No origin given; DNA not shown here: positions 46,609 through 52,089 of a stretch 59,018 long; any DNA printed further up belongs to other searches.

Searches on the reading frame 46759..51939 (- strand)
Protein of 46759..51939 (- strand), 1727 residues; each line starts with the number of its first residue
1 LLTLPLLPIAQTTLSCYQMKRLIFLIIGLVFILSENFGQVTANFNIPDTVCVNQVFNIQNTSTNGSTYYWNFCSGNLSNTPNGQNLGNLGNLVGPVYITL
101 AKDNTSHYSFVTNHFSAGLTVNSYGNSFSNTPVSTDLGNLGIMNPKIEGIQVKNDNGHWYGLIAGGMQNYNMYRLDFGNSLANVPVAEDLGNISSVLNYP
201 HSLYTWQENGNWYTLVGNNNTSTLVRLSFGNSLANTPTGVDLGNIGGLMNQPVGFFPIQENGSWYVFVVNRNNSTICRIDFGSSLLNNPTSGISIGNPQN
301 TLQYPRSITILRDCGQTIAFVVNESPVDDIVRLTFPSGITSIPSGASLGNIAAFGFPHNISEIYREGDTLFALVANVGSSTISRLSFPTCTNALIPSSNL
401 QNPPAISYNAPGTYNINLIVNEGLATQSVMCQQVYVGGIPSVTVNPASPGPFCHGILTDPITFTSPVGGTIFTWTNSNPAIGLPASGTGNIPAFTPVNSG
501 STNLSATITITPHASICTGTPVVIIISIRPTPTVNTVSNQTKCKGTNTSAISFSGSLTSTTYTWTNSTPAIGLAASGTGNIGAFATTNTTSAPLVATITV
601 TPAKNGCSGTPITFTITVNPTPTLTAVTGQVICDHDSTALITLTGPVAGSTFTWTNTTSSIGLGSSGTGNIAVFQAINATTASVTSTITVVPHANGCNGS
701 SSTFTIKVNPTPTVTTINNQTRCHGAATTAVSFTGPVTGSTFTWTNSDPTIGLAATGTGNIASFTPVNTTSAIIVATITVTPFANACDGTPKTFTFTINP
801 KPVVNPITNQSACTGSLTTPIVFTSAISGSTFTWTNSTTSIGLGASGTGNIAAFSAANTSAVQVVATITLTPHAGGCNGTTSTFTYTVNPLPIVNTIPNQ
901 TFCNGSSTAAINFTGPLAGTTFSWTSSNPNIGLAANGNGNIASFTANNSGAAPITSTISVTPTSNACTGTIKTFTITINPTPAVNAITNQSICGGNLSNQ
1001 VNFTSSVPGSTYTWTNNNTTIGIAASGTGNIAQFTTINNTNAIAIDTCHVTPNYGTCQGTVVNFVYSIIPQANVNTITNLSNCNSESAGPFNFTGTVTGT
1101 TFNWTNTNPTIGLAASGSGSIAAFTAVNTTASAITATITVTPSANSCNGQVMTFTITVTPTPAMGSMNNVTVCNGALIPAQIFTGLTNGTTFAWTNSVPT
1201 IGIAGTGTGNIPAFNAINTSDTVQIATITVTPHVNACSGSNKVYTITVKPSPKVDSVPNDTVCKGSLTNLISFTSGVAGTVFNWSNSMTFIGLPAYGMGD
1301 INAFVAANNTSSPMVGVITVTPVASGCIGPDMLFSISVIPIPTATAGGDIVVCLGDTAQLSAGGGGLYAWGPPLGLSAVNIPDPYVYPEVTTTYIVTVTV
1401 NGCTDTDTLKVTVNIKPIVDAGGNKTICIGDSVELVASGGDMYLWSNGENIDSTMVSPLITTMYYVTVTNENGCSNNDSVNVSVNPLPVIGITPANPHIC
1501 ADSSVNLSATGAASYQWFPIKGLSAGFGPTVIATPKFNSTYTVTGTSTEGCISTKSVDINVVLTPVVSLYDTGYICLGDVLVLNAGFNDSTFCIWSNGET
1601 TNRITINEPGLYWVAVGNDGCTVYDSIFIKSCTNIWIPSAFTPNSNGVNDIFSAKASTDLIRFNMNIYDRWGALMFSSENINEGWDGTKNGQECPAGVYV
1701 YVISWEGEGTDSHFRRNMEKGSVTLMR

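Call 8: search_protein_families(library=pfam, proteins=[window:46759-51939:-], max_evalue=0.01)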
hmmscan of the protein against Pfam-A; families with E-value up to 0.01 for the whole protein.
window:46759-51939:- (1727 aa): 4 families
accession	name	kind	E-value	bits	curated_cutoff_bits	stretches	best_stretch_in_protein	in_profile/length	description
PF19406.5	PKD_5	-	3.6e-28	97.8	25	7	737-802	19-88/88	PKD-like domain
PF13585.12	CHU_C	-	3.5e-17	62.8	27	1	1637-1709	3-76/86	CHU_C Type IX secretion signal domain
PF19081.6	Ig_7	-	1.7e-07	31.9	27.3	2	1495-1565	8-84/84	Ig-like domain CHU_C associated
PF20236.3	DUF6593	-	0.00042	21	27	0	721-766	59-107/146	Family of unknown function (DUF6593)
